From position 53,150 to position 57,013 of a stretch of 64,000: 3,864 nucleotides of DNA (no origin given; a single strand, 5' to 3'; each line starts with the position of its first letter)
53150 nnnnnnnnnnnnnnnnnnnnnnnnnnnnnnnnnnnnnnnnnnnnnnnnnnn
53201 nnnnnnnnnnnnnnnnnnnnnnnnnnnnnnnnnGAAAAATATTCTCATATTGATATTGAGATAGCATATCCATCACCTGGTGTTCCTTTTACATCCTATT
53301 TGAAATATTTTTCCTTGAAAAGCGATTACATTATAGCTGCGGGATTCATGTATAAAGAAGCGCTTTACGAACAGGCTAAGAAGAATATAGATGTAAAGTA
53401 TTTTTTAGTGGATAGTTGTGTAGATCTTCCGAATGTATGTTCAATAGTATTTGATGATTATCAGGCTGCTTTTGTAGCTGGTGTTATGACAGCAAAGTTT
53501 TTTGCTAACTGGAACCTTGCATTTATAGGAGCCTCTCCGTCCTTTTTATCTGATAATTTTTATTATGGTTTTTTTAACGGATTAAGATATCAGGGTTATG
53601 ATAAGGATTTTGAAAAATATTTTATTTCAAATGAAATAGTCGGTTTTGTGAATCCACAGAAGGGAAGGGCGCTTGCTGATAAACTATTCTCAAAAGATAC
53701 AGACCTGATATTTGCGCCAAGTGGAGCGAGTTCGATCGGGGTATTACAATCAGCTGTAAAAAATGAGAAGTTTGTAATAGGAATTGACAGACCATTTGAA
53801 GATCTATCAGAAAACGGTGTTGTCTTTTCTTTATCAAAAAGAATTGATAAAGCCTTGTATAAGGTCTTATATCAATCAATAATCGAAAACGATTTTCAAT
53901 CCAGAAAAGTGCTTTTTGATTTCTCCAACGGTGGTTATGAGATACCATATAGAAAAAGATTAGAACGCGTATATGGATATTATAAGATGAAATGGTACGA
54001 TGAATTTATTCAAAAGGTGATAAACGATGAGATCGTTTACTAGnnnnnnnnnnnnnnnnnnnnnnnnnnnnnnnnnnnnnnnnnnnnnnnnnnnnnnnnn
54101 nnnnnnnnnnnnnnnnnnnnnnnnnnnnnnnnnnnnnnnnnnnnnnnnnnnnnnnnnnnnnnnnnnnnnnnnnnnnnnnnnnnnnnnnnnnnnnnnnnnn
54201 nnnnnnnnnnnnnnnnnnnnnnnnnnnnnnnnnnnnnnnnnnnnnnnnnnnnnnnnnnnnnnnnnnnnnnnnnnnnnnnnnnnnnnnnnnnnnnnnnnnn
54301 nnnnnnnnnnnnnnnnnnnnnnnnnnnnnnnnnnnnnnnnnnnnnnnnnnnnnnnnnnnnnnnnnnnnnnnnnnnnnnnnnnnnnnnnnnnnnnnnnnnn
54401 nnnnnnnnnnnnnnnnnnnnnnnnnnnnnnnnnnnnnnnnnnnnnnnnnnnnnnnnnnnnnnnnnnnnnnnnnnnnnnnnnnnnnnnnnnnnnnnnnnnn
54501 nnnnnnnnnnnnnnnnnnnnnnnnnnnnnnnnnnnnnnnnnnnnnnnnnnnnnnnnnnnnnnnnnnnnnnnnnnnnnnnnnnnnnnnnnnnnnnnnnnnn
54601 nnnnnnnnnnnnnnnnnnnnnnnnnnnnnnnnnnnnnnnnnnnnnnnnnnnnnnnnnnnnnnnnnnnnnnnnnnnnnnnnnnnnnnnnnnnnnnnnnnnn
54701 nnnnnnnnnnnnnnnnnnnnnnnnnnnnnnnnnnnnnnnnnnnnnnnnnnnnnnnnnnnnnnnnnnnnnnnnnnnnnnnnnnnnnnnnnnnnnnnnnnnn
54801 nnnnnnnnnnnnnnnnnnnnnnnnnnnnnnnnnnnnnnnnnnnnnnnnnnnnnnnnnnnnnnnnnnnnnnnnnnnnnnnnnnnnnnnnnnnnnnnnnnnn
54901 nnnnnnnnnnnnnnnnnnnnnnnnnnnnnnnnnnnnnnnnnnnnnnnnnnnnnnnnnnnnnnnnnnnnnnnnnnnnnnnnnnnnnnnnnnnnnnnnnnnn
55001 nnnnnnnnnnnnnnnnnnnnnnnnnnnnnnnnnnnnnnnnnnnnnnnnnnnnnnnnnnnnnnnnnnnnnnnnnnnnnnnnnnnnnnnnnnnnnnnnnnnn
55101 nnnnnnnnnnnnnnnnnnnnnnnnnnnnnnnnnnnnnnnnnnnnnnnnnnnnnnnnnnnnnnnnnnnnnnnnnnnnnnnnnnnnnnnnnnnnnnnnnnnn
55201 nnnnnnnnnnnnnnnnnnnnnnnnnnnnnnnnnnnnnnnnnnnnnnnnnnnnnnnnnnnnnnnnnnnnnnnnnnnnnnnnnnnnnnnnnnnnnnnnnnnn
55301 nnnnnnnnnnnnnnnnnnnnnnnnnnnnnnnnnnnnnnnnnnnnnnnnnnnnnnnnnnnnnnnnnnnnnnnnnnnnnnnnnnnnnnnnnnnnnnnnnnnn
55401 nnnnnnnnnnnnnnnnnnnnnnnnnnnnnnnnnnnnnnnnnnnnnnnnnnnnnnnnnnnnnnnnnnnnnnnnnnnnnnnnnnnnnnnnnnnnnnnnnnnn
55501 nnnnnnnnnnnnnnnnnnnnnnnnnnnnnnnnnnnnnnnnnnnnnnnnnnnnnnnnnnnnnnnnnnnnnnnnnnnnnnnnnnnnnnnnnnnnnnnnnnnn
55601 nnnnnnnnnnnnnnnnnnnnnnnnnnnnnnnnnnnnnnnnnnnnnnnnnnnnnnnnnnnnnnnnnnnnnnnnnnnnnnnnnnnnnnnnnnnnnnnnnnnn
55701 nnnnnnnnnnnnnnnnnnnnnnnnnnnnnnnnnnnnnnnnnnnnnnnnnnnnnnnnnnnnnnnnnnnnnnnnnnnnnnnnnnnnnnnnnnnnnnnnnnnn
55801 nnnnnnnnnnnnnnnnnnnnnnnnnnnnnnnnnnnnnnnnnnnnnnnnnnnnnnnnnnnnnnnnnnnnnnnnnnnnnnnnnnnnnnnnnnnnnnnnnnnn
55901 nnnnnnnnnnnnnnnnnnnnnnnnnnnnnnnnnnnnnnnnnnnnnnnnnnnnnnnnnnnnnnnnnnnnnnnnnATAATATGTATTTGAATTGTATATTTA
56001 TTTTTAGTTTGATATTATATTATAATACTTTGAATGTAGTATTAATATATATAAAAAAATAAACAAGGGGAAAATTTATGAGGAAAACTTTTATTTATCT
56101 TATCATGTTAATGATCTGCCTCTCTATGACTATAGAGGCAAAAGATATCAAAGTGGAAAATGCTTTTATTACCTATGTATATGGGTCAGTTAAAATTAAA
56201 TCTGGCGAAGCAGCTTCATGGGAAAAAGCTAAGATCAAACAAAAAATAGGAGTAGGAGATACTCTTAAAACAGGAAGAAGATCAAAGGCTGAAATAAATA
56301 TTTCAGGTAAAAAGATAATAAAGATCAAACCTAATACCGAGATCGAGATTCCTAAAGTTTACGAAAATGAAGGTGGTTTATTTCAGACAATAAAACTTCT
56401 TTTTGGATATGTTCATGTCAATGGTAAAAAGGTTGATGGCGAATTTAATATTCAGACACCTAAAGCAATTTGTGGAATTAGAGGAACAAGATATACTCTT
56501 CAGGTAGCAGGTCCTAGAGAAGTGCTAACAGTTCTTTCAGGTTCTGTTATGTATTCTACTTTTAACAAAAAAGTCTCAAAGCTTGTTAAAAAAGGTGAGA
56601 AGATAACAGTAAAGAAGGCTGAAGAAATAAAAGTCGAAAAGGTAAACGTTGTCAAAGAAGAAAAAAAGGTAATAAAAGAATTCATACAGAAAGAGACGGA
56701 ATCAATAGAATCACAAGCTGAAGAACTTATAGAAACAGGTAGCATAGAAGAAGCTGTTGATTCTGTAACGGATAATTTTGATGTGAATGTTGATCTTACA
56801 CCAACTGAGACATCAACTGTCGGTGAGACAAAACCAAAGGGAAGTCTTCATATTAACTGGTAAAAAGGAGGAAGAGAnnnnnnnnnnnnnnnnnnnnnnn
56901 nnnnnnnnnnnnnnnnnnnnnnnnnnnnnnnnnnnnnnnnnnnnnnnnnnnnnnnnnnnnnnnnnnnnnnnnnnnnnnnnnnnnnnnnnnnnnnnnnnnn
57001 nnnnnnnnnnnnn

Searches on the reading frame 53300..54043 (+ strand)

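Call 70: search_protein_families(library=pfam, proteins=[window:53300-54043:+], max_evalue=0.001)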
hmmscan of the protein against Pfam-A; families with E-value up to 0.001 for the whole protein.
window:53300-54043:+ (247 aa): 1 family
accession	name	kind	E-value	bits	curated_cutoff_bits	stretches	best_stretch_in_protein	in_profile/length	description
PF02608.20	Bmp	-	1.6e-27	96.7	24.1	1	7-216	60-269/301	ABC transporter substrate-binding protein PnrA-like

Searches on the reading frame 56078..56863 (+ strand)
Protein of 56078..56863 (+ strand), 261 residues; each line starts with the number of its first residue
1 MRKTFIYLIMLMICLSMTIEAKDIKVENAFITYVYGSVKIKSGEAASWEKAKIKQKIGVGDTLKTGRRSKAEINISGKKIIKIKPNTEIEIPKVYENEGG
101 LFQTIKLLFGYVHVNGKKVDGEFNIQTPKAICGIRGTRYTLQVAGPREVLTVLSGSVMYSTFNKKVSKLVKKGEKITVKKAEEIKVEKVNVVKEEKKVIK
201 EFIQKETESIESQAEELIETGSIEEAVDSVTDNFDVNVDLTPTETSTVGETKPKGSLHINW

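Call 70: search_protein_families(library=pfam, proteins=[window:56078-56863:+], max_evalue=0.001)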
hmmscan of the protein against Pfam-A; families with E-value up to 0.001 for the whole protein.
window:56078-56863:+ (261 aa): 1 family
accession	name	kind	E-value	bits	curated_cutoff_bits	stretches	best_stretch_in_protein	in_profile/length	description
PF04773.18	FecR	-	1.7e-11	44.8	24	1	61-157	1-96/97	FecR protein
